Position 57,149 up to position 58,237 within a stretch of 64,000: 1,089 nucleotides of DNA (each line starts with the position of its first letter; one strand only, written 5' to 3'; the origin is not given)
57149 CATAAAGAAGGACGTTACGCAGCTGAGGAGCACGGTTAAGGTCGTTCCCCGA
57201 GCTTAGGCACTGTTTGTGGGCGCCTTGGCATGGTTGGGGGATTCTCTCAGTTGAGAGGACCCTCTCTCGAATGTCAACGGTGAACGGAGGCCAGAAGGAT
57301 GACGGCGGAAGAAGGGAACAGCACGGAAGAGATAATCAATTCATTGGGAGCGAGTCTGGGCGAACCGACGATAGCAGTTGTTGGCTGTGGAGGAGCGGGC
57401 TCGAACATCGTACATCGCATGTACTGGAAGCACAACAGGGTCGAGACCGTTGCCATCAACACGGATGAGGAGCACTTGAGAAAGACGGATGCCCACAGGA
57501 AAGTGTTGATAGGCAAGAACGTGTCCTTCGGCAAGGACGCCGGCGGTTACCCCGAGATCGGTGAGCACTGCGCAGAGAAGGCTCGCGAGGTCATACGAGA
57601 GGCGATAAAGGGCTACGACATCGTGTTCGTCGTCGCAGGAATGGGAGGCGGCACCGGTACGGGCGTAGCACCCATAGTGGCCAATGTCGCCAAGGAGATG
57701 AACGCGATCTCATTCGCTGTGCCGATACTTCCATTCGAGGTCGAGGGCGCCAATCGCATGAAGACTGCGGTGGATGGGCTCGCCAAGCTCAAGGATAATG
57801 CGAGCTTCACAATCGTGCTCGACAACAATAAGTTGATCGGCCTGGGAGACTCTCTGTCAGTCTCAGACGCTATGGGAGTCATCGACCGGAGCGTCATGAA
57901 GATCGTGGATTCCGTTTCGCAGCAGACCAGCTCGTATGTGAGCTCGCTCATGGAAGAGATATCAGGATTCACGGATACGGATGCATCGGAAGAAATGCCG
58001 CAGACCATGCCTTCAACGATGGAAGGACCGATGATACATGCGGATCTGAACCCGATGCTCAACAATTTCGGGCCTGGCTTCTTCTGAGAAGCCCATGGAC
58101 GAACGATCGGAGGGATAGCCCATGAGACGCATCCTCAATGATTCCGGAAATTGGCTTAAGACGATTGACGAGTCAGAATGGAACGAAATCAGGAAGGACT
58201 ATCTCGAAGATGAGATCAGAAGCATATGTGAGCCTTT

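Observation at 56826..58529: C-terminally truncated FtsZ/tubulin GTPase-domain protein preceded by an RHH regulator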

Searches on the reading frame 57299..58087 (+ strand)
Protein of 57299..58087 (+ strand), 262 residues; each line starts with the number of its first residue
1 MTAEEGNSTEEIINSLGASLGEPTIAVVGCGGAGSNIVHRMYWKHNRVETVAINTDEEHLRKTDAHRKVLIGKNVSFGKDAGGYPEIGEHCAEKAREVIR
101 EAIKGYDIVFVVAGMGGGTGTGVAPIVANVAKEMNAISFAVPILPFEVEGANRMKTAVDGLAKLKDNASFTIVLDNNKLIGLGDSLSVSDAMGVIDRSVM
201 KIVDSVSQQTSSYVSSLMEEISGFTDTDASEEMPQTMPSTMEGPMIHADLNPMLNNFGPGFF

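Call 3: search_protein_families(library=pfam, proteins=[window:57299-58087:+], max_evalue=0.1)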
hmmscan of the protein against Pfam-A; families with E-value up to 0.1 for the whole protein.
window:57299-58087:+ (262 aa): 3 families
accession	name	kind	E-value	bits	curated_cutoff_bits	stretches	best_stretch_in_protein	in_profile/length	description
PF00091.31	Tubulin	-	2e-42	146.1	33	1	25-181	2-187/190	Tubulin/FtsZ family, GTPase domain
PF13809.12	Tubulin_2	-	0.0012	18.7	27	0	108-137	163-193/356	Tubulin like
PF19533.4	Rab3-GAP_cat_C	-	0.0028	17.9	27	1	3-78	79-154/203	Rab3 GTPase-activating protein catalytic subunit C-terminal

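Call 4: search_protein_families(library=ncbifam, proteins=[window:57299-58087:+], max_evalue=0.1)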
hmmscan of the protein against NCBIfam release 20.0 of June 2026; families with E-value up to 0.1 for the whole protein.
window:57299-58087:+ (262 aa): 3 families
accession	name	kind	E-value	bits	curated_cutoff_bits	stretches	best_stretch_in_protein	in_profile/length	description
TIGR00065.1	ftsZ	equivalog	4.7e-62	210.4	295.2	1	22-207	17-203/353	cell division protein FtsZ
NF002672.0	PRK02395.1-4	subfamily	0.07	11.8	435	1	67-121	111-164/486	hypothetical protein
TIGR00177.1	molyb_syn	domain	0.074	13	85.35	0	91-133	49-91/148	molybdenum cofactor synthesis domain-containing protein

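Call 5: search_solved_structures(query=window:57299-58087:+, show_alignments=2)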
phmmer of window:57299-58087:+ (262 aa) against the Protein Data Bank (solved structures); distinct sequences matched with E-value up to 0.001: 54.
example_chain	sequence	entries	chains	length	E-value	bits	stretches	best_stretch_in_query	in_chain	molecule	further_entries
1w5e_A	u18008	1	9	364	1.8e-42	149.2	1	23-203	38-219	FTSZ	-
1w58_1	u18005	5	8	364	1.9e-42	149.1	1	23-203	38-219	CELL DIVISION PROTEIN FTSZ HOMOLOG 1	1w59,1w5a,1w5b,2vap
1fsz_A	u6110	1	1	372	2e-42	149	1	23-203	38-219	FTSZ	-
2r6r_1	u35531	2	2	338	6.7e-40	140.7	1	25-207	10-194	Cell division protein ftsZ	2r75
1w5f_A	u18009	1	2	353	4.7e-39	138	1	24-208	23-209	CELL DIVISION PROTEIN FTSZ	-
5xdv_A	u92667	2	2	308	2.7e-38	135.5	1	24-208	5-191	Cell division protein FtsZ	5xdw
7ohh_A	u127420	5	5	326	4.4e-38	134.8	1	23-202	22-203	Cell division protein FtsZ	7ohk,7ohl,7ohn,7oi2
6rvn_A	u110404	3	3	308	4.8e-38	134.7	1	24-201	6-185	Cell division protein FtsZ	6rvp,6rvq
4m8i_A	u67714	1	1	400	4.8e-38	134.7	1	24-200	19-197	Cell division protein FtsZ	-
7ojz_A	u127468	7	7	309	4.8e-38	134.7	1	24-201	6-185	Cell division protein FtsZ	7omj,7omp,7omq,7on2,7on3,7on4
3wgj_A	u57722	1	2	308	5.2e-38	134.6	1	24-201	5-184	Cell division protein FtsZ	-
3vo9_A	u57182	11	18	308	5.2e-38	134.6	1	24-200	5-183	Cell division protein FtsZ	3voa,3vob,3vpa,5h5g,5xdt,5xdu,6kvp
6yd1_A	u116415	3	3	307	5.2e-38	134.5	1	24-201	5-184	Cell division protein FtsZ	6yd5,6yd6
6rvm_A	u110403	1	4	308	5.3e-38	134.5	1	24-200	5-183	Cell division protein FtsZ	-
3vo8_A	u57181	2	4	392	6.4e-38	134.3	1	24-201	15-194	Cell division protein FtsZ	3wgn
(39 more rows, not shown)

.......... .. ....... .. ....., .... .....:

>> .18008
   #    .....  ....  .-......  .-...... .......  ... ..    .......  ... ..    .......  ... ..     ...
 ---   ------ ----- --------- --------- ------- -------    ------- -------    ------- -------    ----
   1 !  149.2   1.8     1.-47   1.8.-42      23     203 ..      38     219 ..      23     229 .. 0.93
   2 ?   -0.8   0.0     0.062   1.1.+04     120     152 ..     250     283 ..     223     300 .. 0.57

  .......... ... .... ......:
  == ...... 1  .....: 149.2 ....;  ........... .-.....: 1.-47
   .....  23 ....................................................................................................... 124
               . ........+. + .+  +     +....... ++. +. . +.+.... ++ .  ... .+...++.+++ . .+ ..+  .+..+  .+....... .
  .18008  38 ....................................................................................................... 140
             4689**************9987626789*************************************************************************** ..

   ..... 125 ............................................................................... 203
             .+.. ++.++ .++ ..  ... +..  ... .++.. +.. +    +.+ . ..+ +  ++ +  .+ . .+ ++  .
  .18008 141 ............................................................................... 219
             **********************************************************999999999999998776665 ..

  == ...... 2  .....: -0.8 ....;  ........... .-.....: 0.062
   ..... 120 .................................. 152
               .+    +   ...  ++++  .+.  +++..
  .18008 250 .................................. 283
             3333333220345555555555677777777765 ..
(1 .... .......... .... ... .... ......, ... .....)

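Call 6: find_homologous_proteins(query=window:57299-58087:+, max_evalue=1e-10)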
Query window:57299-58087:+ (262 aa): 1855 proteins with E <= 1e-10 among 3040 candidates; the best 120 are listed.
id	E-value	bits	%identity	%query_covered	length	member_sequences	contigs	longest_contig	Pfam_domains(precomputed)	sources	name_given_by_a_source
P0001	1.6e-167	574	100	100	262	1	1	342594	PF00091.32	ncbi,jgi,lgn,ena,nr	ncbi:MAG: hypothetical protein KKE24_01045 [Candidatus Thermoplasmatota archaeon]|nr:hypothetical pr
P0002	9.1e-161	551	96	100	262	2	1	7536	PF00091.32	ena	-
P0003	4.5e-150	516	90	100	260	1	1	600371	PF00091.32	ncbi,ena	-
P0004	2.2e-149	514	90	100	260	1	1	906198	PF00091.32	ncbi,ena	-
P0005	2.4e-128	445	77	100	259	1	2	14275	PF00091.32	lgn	-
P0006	3.0e-126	438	77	100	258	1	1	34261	PF00091.32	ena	-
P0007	9.2e-126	437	76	99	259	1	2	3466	PF00091.32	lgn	-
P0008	1.0e-125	437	77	100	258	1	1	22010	PF00091.32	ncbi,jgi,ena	-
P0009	1.4e-125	436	73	100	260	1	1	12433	PF00091.32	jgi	-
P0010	1.8e-125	436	77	100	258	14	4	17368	PF00091.32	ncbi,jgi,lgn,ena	jgi:cell division protein FtsZ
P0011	2.6e-125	435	77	100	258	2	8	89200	PF00091.32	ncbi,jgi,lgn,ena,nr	ncbi:MAG TPA: hypothetical protein HA364_05515 [Thermoplasmata archaeon]|nr:hypothetical protein [Th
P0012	8.2e-125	434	76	100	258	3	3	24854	PF00091.32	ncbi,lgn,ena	-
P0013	1.1e-124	433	76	100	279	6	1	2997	PF00091.32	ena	-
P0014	1.4e-124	433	74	100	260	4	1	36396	PF00091.32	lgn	-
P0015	1.9e-124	432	77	100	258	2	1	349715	PF00091.32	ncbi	-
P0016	1.8e-123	429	76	100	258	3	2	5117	PF00091.32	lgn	-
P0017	2.1e-122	426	75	100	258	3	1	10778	PF00091.32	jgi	jgi:cell division protein FtsZ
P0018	1.8e-120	419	72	100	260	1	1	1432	PF00091.32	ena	-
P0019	2.2e-118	413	69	100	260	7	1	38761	PF00091.32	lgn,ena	-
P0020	8.9e-118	411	69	100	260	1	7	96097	PF00091.32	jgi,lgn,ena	jgi:cell division protein FtsZ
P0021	1.1e-117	410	72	100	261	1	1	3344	PF00091.32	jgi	jgi:cell division protein FtsZ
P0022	1.5e-117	410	70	100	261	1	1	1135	PF00091.32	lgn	-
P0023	7.1e-117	408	69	100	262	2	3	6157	PF00091.32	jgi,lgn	jgi:cell division protein FtsZ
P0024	2.7e-116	406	69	100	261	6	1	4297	PF00091.32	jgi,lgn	-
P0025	2.8e-116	406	69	98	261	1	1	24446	PF00091.32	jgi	-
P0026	6.4e-116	405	68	100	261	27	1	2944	PF00091.32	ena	-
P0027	7.4e-116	404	68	98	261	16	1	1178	PF00091.32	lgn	-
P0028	7.6e-116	404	68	100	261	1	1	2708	PF00091.32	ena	-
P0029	2.8e-115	402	68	100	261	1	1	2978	PF00091.32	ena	-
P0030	2.8e-115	402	66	100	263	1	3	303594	PF00091.32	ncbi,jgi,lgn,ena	ncbi:MAG TPA: hypothetical protein VGB78_05360 [Thermoplasmata archaeon]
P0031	3.1e-115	402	68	100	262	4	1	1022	PF00091.32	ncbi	-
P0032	3.5e-115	402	69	98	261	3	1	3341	PF00091.32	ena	-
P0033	4.1e-115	402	68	99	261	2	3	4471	PF00091.32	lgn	-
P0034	4.2e-115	402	69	98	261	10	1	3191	PF00091.32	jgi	jgi:cell division protein FtsZ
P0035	6.3e-115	401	67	100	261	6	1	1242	PF00091.32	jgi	-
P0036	7.2e-115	401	67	98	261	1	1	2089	PF00091.32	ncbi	-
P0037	8.2e-115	401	67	98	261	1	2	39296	PF00091.32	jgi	-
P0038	1.0e-114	401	68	100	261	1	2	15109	PF00091.32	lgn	-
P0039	1.5e-114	400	68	100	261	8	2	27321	PF00091.32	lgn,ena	-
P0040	2.2e-114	399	69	100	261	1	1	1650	PF00091.32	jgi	jgi:cell division protein FtsZ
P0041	2.4e-114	399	67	98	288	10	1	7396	PF00091.32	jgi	-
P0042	3.8e-114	399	67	100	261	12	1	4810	PF00091.32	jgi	jgi:cell division protein FtsZ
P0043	6.5e-114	398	68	98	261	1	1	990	PF00091.32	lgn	-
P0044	1.8e-113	396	69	100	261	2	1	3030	PF00091.32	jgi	-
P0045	2.0e-113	396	68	100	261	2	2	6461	PF00091.32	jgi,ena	-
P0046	2.7e-113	396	67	100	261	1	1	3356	PF00091.32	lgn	-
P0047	3.2e-113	396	67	100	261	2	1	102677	PF00091.32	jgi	-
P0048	3.2e-113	396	67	98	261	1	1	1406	PF00091.32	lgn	-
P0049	3.5e-113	396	67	100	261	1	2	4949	PF00091.32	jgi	jgi:cell division protein FtsZ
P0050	3.9e-113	395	69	100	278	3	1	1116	PF00091.32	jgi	-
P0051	4.9e-113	395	66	98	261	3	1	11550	PF00091.32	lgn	-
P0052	5.0e-113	395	67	100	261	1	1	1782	PF00091.32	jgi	-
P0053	5.9e-113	395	66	99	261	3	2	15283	PF00091.32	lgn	-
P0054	5.9e-113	395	67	98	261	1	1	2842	PF00091.32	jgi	jgi:cell division protein FtsZ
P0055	7.5e-113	394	68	100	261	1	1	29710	PF00091.32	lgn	-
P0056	8.6e-113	394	66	100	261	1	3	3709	PF00091.32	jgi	jgi:cell division protein FtsZ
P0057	8.9e-113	394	69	100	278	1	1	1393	PF00091.32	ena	-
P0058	1.1e-112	394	67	100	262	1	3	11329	PF00091.32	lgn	-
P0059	1.2e-112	394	67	100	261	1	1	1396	PF00091.32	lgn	-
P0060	1.4e-112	394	68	100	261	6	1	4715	PF00091.32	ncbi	-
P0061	1.5e-112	394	66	98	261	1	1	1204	PF00091.32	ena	-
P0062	1.9e-112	393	66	100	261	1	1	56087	PF00091.32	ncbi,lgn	-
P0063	2.4e-112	393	68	100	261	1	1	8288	PF00091.32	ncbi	-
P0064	3.1e-112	392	66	100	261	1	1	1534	PF00091.32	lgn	-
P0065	3.8e-112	392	66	100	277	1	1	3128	PF00091.32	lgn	-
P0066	3.8e-112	392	66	100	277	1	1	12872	PF00091.32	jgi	-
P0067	4.8e-112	392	68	98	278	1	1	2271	PF00091.32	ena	-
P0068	5.0e-112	392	66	98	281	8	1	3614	PF00091.32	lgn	-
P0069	5.6e-112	392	65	100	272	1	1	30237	PF00091.32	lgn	-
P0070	9.5e-112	391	66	100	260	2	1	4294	PF00091.32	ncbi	-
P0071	1.0e-111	391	66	100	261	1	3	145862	PF00091.32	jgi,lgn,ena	jgi:cell division protein FtsZ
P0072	1.1e-111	391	65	98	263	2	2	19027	PF00091.32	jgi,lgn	jgi:cell division protein FtsZ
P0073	1.4e-111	390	64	99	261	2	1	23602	PF00091.32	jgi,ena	-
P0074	2.1e-111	390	66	100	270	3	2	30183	PF00091.32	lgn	-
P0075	2.2e-111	390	67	100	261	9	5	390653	PF00091.32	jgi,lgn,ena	-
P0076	2.2e-111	390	66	100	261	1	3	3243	PF00091.32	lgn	-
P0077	2.4e-111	390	66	100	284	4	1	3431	PF00091.32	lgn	-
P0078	2.9e-111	389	67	100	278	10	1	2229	PF00091.32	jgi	jgi:cell division protein FtsZ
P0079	4.1e-111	389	66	100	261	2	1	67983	PF00091.32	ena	-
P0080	4.3e-111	389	67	98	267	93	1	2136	PF00091.32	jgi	jgi:cell division protein FtsZ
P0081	4.7e-111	389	68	100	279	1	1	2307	PF00091.32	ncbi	-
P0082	6.1e-111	388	67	100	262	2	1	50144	PF00091.32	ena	-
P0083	7.0e-111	388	67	100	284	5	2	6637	PF00091.32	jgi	jgi:cell division protein FtsZ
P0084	7.1e-111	388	67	100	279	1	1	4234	PF00091.32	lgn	-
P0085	7.3e-111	388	64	100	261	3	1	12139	PF00091.32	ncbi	-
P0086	1.5e-110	387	66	100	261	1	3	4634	PF00091.32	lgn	-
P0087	1.7e-110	387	65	98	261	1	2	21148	PF13809.13,PF00091.32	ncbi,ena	-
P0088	2.7e-110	386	66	100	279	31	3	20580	PF00091.32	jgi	-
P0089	3.6e-110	386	67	100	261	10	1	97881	PF00091.32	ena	-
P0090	4.5e-110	385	65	100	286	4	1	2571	PF00091.32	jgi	-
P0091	4.9e-110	385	68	100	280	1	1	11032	PF00091.32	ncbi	-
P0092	5.0e-110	385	63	100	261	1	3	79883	PF00091.32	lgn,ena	-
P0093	6.3e-110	385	65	100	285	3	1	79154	PF00091.32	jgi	-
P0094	1.8e-109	383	64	98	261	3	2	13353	PF00091.32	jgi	jgi:cell division protein FtsZ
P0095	1.9e-109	383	65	100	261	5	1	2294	PF13809.13,PF00091.32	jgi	jgi:cell division protein FtsZ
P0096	2.1e-109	383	66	100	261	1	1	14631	PF00091.32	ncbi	-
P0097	2.3e-109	383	66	100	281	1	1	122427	PF00091.32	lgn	-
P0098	8.9e-109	381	66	100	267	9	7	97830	PF00091.32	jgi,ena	jgi:cell division protein FtsZ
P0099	1.2e-108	381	64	100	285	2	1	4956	PF00091.32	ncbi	-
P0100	1.5e-108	380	64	100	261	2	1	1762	PF00091.32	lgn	-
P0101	5.4e-108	379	66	99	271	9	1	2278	PF00091.32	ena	-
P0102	5.5e-108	379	66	99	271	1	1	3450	PF00091.32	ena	-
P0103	6.0e-108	378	64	100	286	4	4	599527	PF00091.32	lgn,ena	-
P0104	7.9e-108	378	65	100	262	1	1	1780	PF00091.32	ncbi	-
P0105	3.5e-106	373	65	100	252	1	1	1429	PF00091.32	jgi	jgi:cell division protein FtsZ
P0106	4.9e-105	369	65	100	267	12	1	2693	PF00091.32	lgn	-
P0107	7.0e-105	368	65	100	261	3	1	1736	PF00091.32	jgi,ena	-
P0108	7.1e-105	368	64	99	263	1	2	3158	PF00091.32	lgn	-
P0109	2.8e-104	366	65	99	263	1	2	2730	PF00091.32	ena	-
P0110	5.1e-104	366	62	99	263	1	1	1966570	PF00091.32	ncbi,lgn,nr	ncbi:MAG: hypothetical protein JSV90_01505 [Methanobacteriota archaeon]|nr:MAG: hypothetical protein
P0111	1.8e-103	364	65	99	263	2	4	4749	PF00091.32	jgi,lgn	jgi:cell division protein FtsZ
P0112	2.7e-103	363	64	99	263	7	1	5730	PF00091.32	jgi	jgi:cell division protein FtsZ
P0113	5.3e-103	362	64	99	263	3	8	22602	PF00091.32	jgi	jgi:cell division protein FtsZ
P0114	8.6e-103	362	63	99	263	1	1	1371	PF00091.32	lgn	-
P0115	9.0e-103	361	63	99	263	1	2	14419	PF00091.32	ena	-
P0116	8.9e-102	358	66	91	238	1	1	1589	PF00091.32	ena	-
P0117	9.6e-102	358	65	95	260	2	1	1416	PF00091.32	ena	-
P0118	1.6e-101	357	63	99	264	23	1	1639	PF00091.32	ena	-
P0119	2.5e-101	357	59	100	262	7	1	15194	PF00091.32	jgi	-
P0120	4.6e-101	356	62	98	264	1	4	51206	PF00091.32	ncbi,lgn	-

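Call 9: find_encoding_contigs(protein=P0110, flank=6000, max_places=2)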
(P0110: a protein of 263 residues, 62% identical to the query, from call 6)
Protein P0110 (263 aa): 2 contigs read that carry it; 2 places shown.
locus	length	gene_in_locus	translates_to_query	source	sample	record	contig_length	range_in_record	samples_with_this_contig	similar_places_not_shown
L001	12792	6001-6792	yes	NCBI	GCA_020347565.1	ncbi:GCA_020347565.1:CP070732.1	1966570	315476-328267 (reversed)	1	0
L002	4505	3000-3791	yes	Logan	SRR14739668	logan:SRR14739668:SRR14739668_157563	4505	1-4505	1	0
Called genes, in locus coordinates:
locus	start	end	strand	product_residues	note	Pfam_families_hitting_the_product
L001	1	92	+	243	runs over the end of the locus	PF02441:Flavoprotein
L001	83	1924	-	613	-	PF05763:DUF835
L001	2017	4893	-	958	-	PF00133:tRNA-synt_1, PF09334:tRNA-synt_1g (weak), PF13603:tRNA-synt_1_2 (weak), PF08264:Anticodon_1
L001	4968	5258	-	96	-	-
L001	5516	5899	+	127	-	-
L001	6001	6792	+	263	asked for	PF00091:Tubulin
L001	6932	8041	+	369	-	PF01513:NAD_kinase, PF00781:DAGK_cat (weak), PF20143:NAD_kinase_C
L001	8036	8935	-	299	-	PF02775:TPP_enzyme_C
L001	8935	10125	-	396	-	PF01855:POR_N, PF17147:PFOR_II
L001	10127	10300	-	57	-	PF12837:Fer4_6 (faint), PF13237:Fer4_10 (weak), PF14697:Fer4_21, PF25160:LdpA_Fe-S-bd (weak), PF12838:Fer4_7 (weak), PF13187:Fer4_9 (faint), PF12797:Fer4_2 (weak), PF00037:Fer4 (weak), +1 more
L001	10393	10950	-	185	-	PF01558:POR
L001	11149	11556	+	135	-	PF01877:RNA_binding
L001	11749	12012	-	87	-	-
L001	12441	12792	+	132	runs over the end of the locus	PF00989:PAS (weak), PF13596:PAS_10, PF08448:PAS_4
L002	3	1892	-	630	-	?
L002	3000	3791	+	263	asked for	PF00091:Tubulin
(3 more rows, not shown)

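Call 10: find_encoding_contigs(protein=P0030, flank=6000, max_places=2)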
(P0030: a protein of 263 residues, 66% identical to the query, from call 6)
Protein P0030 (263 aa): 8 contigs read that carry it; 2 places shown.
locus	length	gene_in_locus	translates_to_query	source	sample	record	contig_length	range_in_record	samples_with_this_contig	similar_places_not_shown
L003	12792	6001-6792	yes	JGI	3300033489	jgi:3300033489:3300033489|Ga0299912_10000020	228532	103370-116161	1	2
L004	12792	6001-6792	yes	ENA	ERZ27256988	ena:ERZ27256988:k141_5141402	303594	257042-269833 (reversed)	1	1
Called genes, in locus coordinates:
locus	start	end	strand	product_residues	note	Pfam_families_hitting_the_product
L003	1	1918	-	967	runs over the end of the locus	PF00873:ACR_tran (weak), PF03176:MMPL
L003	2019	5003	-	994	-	PF00133:tRNA-synt_1, PF09334:tRNA-synt_1g (weak), PF08264:Anticodon_1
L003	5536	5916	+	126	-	PF17723:RHH_8 (faint)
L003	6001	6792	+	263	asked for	PF00091:Tubulin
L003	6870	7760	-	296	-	PF02775:TPP_enzyme_C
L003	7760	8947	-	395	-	PF01855:POR_N, PF02780:Transketolase_C (weak), PF17147:PFOR_II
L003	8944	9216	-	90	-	PF00037:Fer4 (faint), PF12837:Fer4_6 (faint), PF13237:Fer4_10 (weak), PF14697:Fer4_21, PF12838:Fer4_7 (faint)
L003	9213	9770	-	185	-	PF01558:POR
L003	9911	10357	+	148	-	PF01877:RNA_binding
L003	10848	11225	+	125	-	-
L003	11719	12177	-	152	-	-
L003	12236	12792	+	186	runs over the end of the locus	-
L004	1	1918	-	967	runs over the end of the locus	PF00873:ACR_tran (weak), PF03176:MMPL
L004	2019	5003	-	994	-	PF00133:tRNA-synt_1, PF09334:tRNA-synt_1g (weak), PF08264:Anticodon_1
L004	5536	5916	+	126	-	PF17723:RHH_8 (faint)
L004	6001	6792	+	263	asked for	PF00091:Tubulin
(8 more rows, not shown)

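Call 11: find_encoding_contigs(protein=P0011, flank=6000, max_places=2)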
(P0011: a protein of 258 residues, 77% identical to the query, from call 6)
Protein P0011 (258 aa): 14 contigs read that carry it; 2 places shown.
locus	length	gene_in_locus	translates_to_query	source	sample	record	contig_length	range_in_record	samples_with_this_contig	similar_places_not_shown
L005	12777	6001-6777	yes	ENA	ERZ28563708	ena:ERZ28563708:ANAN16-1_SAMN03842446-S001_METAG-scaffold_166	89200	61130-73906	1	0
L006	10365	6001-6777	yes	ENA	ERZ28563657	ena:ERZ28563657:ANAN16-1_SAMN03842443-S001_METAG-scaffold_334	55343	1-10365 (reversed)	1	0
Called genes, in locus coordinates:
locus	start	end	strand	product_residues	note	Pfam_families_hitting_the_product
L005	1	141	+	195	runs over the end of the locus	PF02441:Flavoprotein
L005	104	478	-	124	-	PF05763:DUF835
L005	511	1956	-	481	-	PF03107:C1_2 (weak)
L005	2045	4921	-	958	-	PF00133:tRNA-synt_1, PF09334:tRNA-synt_1g (weak), PF08264:Anticodon_1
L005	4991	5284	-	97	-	-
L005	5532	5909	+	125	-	PF01402:RHH_1 (faint), PF17723:RHH_8 (faint)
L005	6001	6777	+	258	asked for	PF00091:Tubulin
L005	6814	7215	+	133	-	-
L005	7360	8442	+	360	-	PF01513:NAD_kinase, PF00781:DAGK_cat (weak), PF20143:NAD_kinase_C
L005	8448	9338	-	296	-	PF02775:TPP_enzyme_C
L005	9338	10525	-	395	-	PF01855:POR_N, PF02780:Transketolase_C (weak), PF17147:PFOR_II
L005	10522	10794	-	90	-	PF12797:Fer4_2 (faint), PF00037:Fer4 (faint), PF12837:Fer4_6 (faint), PF13237:Fer4_10 (faint), PF14697:Fer4_21 (weak)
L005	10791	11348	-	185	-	PF01558:POR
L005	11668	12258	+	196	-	-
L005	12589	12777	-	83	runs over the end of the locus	-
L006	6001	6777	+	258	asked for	PF00091:Tubulin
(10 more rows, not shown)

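Call 20: search_protein_representatives(protein=window:57299-58087:+)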
Query: 262 residues. Proteins with E-value up to 0.001 (for the whole library): 13877; up to 1e-10: 8772; up to 1e-30: 637. The best 150 are listed.
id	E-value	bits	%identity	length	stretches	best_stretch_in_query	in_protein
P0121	5.6e-66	239.3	39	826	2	11-208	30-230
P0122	1.1e-65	238.3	47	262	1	14-239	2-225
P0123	3.5e-64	233.4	46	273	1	9-261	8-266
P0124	1.2e-60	221.8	40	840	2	23-201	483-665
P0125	5.2e-60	219.8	44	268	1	4-255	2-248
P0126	1.1e-59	218.7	38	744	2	23-210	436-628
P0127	4.2e-51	190.6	43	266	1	1-244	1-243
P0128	2.9e-49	184.6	44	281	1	17-242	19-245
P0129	3.3e-48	181.1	49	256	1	9-200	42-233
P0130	1.9e-45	172.0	41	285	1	18-244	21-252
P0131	3.4e-44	168.0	44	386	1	19-209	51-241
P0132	3.6e-44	167.9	41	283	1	15-237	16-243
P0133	1.5e-43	165.9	47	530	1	16-207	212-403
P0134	6.0e-43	163.9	45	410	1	21-208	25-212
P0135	1.1e-42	163.0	39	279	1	9-226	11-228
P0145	5.8e-40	154.1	38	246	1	15-254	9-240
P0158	4.8e-38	147.8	39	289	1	11-231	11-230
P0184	1.3e-36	143.1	41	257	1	21-248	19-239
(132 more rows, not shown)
